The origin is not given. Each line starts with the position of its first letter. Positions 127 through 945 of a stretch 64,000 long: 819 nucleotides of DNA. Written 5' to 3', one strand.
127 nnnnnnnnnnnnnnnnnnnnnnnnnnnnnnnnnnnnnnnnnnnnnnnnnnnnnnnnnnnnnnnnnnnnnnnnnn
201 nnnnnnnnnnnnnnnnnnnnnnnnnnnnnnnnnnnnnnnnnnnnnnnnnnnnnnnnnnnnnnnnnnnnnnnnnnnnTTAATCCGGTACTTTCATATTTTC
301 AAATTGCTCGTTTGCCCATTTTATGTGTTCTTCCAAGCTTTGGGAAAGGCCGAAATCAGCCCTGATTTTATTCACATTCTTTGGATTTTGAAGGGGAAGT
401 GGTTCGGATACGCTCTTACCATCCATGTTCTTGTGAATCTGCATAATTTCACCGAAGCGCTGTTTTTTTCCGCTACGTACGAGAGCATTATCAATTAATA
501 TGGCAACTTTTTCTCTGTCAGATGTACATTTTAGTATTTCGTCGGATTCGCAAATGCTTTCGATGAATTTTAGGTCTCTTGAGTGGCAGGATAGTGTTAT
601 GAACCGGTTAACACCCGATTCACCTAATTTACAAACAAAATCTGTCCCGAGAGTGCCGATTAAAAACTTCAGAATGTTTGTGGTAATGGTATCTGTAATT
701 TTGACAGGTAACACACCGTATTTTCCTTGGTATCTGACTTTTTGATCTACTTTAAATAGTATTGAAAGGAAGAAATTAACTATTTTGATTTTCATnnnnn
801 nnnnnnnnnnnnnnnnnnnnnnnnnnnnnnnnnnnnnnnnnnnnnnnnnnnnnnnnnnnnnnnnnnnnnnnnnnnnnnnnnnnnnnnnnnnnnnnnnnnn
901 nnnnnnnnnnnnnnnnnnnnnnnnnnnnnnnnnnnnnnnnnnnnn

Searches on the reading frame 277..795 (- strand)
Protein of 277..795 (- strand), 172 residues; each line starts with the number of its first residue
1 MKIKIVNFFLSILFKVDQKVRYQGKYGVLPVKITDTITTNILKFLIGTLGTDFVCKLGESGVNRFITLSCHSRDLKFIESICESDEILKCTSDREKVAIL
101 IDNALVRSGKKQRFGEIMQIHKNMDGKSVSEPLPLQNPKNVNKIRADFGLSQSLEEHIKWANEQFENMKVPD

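Call 3: search_protein_families(library=ncbifam, proteins=[window:277-795:-], max_evalue=1)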
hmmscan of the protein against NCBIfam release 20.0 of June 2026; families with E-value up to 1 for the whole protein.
window:277-795:- (172 aa): 1 family
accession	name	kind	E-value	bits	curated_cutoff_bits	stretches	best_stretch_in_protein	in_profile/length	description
NF009190.0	PRK12538.1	equivalog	0.12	12.1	303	1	90-131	154-195/233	RNA polymerase sigma factor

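Call 4: search_protein_families(library=pfam, proteins=[window:277-795:-], max_evalue=1)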
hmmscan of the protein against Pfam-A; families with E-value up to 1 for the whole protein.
window:277-795:- (172 aa): 2 families
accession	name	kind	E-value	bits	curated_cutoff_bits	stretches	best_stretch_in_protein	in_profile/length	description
PF20329.3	DUF6624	-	9.1e-05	22.5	27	1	38-164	44-167/173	Family of unknown function (DUF6624)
PF24103.1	NT_N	-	0.11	13.2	27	1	94-124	4-34/95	Neurotrophin 1 N-terminal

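Call 39: find_homologous_proteins(query=window:277-795:-)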
Query window:277-795:- (172 aa): 2 proteins with E <= 0.001 among 41 candidates.
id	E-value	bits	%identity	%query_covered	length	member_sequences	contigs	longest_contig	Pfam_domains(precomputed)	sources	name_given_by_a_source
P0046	1.7e-106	371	98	100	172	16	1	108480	-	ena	-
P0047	4.1e-97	340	91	98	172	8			-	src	-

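Call 43: find_homologous_proteins(query=A3, max_evalue=0.001)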
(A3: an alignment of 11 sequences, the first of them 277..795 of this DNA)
Query A3 (11 sequences) (172 aa, profile of the alignment): 542 proteins with E <= 0.001 among 3229 candidates; the best 120 are listed.
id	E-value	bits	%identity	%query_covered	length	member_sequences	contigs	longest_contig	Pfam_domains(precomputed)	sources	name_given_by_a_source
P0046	4.6e-61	223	98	100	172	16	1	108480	-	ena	-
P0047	4.2e-60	220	91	98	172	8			-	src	-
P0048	7.0e-57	210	25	94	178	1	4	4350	PF20329.3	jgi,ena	-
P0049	1.1e-53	199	30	67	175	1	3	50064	PF20329.3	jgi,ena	-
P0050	2.8e-47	178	27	78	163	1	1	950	PF20329.3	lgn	-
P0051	1.8e-42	163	30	72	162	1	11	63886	PF20329.3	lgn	-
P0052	1.3e-41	160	27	87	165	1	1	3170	PF20329.3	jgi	jgi:hypothetical protein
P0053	8.9e-41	157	27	87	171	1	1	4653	PF20329.3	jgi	jgi:hypothetical protein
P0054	9.0e-41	157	34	73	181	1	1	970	PF20329.3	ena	-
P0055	2.6e-40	156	29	73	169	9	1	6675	PF20329.3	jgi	-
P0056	6.9e-40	154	30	73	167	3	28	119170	PF20329.3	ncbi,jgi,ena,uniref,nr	ncbi:hypothetical protein A3K01_01575 [candidate division WWE3 bacterium RIFOXYD1_FULL_43_17]|uniref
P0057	1.8e-39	153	29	83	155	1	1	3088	PF20329.3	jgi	jgi:hypothetical protein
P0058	2.0e-39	153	33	73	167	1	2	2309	PF20329.3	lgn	-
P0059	4.8e-38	148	26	80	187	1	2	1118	PF20329.3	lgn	-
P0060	5.9e-38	148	29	67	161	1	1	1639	PF20329.3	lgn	-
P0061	1.2e-37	147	25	73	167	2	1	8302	PF20329.3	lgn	-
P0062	1.2e-37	147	31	82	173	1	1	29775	PF20329.3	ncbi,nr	ncbi:hypothetical protein IT412_04540 [Candidatus Peregrinibacteria bacterium]|nr:hypothetical prote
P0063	2.0e-37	146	28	67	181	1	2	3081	PF20329.3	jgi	jgi:hypothetical protein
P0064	2.8e-37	146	31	73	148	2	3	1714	PF20329.3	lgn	-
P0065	4.2e-37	145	27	91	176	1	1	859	PF20329.3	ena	-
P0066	4.3e-37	145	27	75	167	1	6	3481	PF20329.3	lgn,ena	-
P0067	5.5e-37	145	26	67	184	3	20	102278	PF20329.3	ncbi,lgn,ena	-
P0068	7.5e-37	144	-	-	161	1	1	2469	PF20329.3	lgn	-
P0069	1.4e-36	143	28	93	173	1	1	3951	PF20329.3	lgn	-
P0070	1.5e-36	143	-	-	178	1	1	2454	PF20329.3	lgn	-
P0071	2.2e-36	143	-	-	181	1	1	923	PF20329.3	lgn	-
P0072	4.5e-36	142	33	67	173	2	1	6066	PF20329.3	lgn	-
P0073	4.7e-36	142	-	-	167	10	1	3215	PF20329.3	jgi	jgi:hypothetical protein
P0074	5.0e-36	142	28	83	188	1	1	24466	PF20329.3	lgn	-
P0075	7.1e-36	141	-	-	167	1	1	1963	PF20329.3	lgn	-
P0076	8.8e-36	141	-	-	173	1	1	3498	PF20329.3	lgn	-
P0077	1.1e-35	141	31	91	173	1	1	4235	PF20329.3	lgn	-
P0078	2.0e-35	140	31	87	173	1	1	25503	PF20329.3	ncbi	ncbi:MAG: DUF6624 domain-containing protein [Candidatus Uhrbacteria bacterium]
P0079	3.0e-35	139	30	47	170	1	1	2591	PF20329.3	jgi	jgi:hypothetical protein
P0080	4.4e-35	139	27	73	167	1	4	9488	PF20329.3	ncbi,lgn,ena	-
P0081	5.5e-35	138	-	-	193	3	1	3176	PF20329.3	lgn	-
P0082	1.4e-34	137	27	89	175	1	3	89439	PF20329.3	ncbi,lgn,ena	-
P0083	1.5e-34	137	27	67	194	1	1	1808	PF20329.3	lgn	-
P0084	1.5e-34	137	26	91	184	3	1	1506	PF20329.3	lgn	-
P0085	1.7e-34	137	-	-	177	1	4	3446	PF20329.3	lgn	-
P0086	1.9e-34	137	26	87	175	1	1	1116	PF20329.3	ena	-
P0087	2.4e-34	136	28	87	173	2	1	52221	PF20329.3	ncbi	-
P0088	3.0e-34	136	32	84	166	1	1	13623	PF20329.3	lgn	-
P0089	3.6e-34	136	28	67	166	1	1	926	PF20329.3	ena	-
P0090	3.6e-34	136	-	-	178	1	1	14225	PF20329.3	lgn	-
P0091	7.1e-34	135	23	89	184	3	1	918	PF20329.3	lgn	-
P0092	1.0e-33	134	-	-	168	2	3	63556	PF20329.3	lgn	-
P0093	1.0e-33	134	25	62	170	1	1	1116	PF20329.3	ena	-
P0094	1.1e-33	134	32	40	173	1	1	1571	PF20329.3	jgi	-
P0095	2.0e-33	133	-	-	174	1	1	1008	PF20329.3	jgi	-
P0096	3.0e-33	133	-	-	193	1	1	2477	PF20329.3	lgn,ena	-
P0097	3.4e-33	132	29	87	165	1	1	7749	PF20329.3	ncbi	-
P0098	3.6e-33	132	-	-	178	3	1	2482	PF20329.3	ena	-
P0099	4.6e-33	132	-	-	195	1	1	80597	PF20329.3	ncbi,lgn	-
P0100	4.6e-33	132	26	67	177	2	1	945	PF20329.3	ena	-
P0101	6.1e-33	132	-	-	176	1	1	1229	PF20329.3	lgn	-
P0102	6.7e-33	132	27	84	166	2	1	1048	PF20329.3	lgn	-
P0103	8.2e-33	131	23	87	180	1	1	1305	PF20329.3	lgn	-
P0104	1.1e-32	131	31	67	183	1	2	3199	PF20329.3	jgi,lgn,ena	jgi:hypothetical protein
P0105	2.2e-32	130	-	-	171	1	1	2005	PF20329.3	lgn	-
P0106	3.5e-32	129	30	87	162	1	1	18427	PF20329.3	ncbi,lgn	-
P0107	4.4e-32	129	27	70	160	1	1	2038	PF20329.3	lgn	-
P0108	4.6e-32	129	25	88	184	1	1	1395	PF20329.3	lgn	-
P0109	6.2e-32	128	-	-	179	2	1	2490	PF20329.3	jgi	-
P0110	7.8e-32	128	27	83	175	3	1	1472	PF20329.3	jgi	jgi:hypothetical protein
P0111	8.1e-32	128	26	67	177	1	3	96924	PF20329.3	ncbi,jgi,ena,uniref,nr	ncbi:hypothetical protein A2917_00480 [Candidatus Nomurabacteria bacterium RIFCSPLOWO2_01_FULL_42_17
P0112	8.5e-32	128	26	82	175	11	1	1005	PF20329.3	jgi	jgi:hypothetical protein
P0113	1.0e-31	128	-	-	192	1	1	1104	PF20329.3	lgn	-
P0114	1.0e-31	128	29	70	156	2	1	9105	PF20329.3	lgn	-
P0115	1.4e-31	127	26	84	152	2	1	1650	PF20329.3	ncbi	-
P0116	1.7e-31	127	27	78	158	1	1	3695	PF20329.3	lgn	-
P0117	2.0e-31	127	25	67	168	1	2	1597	PF20329.3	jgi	jgi:hypothetical protein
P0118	2.8e-31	126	-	-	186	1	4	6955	PF20329.3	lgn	-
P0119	3.4e-31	126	30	33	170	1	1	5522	PF20329.3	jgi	-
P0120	3.5e-31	126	29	73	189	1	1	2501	PF20329.3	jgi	-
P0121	3.6e-31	126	24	90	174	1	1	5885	PF20329.3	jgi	-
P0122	4.0e-31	126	27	94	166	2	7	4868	PF20329.3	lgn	-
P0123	4.6e-31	126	27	84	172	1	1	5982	PF20329.3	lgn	-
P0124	5.6e-31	125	27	96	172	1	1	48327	PF20329.3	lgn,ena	-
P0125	6.9e-31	125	-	-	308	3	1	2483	PF20329.3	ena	-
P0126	9.6e-31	125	30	70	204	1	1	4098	PF20329.3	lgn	-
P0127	1.4e-30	124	-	-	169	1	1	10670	PF20329.3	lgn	-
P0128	1.6e-30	124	40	13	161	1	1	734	PF20329.3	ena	-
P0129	1.6e-30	124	-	-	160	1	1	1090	PF20329.3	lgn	-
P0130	2.3e-30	123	26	70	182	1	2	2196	PF20329.3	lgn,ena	-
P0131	2.4e-30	123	27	88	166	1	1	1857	PF20329.3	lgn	-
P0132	2.6e-30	123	27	69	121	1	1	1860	PF20329.3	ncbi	-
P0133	2.7e-30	123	29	94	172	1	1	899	PF20329.3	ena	-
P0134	2.9e-30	123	-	-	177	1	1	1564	PF20329.3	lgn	-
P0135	3.6e-30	123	27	91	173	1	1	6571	PF20329.3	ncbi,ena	-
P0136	3.9e-30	123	27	87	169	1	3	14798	PF20329.3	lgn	-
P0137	5.5e-30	122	30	74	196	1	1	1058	PF20329.3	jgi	jgi:hypothetical protein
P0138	6.1e-30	122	-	-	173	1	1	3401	PF20329.3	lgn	-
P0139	1.5e-29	121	25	70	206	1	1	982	PF20329.3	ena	-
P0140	1.5e-29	121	30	81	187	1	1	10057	PF20329.3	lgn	-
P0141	2.2e-29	120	-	-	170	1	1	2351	PF20329.3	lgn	-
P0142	2.7e-29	120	-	-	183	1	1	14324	PF20329.3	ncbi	-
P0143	3.5e-29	119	-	-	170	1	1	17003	PF20329.3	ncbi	-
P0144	5.2e-29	119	29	84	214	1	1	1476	PF20329.3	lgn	-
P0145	6.5e-29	119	25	68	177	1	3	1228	PF20329.3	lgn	-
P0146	1.1e-28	118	24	87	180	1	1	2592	PF20329.3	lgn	-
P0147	1.2e-28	118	29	74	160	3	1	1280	PF20329.3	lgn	-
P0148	1.5e-28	117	-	-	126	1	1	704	PF20329.3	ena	-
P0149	1.7e-28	117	33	54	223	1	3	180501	PF20329.3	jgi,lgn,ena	-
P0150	2.0e-28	117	28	68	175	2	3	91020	PF20329.3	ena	-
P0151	2.7e-28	117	29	78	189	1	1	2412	PF20329.3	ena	-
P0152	2.8e-28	117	25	80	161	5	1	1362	PF20329.3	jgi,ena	-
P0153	3.1e-28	116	-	-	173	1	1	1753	PF20329.3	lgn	-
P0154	3.3e-28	116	29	68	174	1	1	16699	PF20329.3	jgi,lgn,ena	-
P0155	4.3e-28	116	32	81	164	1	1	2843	PF20329.3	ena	-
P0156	5.9e-28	115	34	54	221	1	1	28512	PF20329.3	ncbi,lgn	-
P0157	1.0e-27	115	-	-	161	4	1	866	PF20329.3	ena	-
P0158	1.2e-27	114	-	-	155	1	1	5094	PF20329.3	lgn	-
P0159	1.2e-27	114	-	-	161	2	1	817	PF20329.3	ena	-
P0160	1.2e-27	114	-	-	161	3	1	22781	PF20329.3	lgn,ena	-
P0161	1.4e-27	114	28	48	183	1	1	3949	PF20329.3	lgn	-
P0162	1.4e-27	114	24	80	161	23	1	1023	PF20329.3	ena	-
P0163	1.6e-27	114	-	-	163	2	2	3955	PF20329.3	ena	-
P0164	1.9e-27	114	30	77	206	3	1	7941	PF20329.3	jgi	jgi:hypothetical protein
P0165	2.3e-27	114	22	67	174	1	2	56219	PF20329.3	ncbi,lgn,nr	ncbi:MAG TPA: DUF6624 domain-containing protein [Candidatus Saccharimonadales bacterium]|nr:DUF6624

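Call 52: predict_structure(alignment_id=A4)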
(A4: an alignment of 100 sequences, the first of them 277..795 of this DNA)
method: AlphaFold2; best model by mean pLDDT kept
length: 172 residues; sequences in the alignment: 100
mean_pLDDT: 93.1   pTM: 0.87
mean pLDDT of the five models: 93.1, 92.9, 92.9, 92.6, 92.5
residues with pLDDT >= 90: 144; 70-90: 20; 50-70: 5; < 50: 3
segments of 3 or more residues with pLDDT < 50: 170-172
pLDDT, mean of each block of 10 residues (from residue 1): 93 95 76 96 97 95 98 97 95 97 98 97 89 98 98 96 77 43
secondary structure, 60 per line:
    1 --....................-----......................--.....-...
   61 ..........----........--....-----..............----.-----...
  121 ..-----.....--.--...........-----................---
elements in order: H3-22 H28-49 H52-56 H58-70 H75-82 H85-88 H94-107 E118-122 E128-132 H138-148 H154-169

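Call 57: fold_search(model_id=the predicted structure, library=pdb)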
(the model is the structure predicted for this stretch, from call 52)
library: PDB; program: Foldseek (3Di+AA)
matches with E <= 10: 227; with E <= 0.001: 0
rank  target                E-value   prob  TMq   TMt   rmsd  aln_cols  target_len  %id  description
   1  7ldg_A                5.6e-01  0.28  0.32  0.26  14.0       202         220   12  Crystal structure of the MEILB2-BRCA2 complex (released 2021-08-11)
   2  5cwj                  8.5e-01  0.15  0.21  0.22  12.1       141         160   11  Crystal structure of de novo designed helical repeat protein DHR49 (released 2015-12-16)
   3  5cwh                  9.0e-01  0.21  0.30  0.32  13.5       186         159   11  Crystal structure of de novo designed helical repeat protein DHR14 (released 2015-12-16)
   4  7ep3                  1.1e+00  0.18  0.22  0.17  12.3       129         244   12  Crystal structure of ZER1 bound to GAGN degron (released 2021-07-14)
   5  7qg0_A                1.2e+00  0.54  0.35  0.12   6.0       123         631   10  Inhibitor-induced hSARM1 duplex (released 2022-12-21)
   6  6e9r_A                1.2e+00  0.33  0.31  0.31   8.4       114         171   16  DHF46 filament (released 2018-11-21)
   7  7ep5_A                1.2e+00  0.18  0.22  0.16  12.1       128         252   10  Crystal structure of ZER1 bound to GKLH degron (released 2021-07-14)
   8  4naq_A                1.3e+00  0.10  0.26  0.09  12.9       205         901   12  Crystal structure of porcine aminopeptidase-N complexed with poly-alanine (released 2013-12-04)
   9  5h7c_A                1.6e+00  0.16  0.31  0.17  13.6       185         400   11  Crystal structure of a repeat protein with two Protein A-DHR14 repeat modules (released 2017-06-28)
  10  5k7v_A                1.7e+00  0.28  0.29  0.19  11.7       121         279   11  Computational Design of Self-Assembling Cyclic Protein Homooligomers (released 2017-04-12)
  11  7vop_Y                1.8e+00  0.11  0.20  0.07  12.4       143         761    8  Cryo-EM structure of Xenopus laevis nuclear pore complex cytoplasmic ring subunit (released 2022-02-02)
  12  6xr2_A                1.9e+00  0.10  0.26  0.26  14.1       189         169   10  Computationally designed right-handed alpha/alpha homotrimeric toroid with 3 repeats per subunit (released 2021-07-14)
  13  6fv0_A                2.0e+00  0.21  0.28  0.21   6.0       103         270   19  Crystal structure of the TPR domain of KLC1 in complex with the C-terminal peptide of torsinA (released 2018-03-28)
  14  7mwr_A                2.0e+00  0.11  0.30  0.26  12.7       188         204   11  Structure of De Novo designed beta sheet heterodimer LHD101A53/B4 (released 2022-01-19)
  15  8bd5_A                2.0e+00  0.02  0.13  0.05  23.4       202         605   16  Cas12k-sgRNA-dsDNA-S15-TniQ-TnsC transposon recruitment complex (released 2022-12-28)
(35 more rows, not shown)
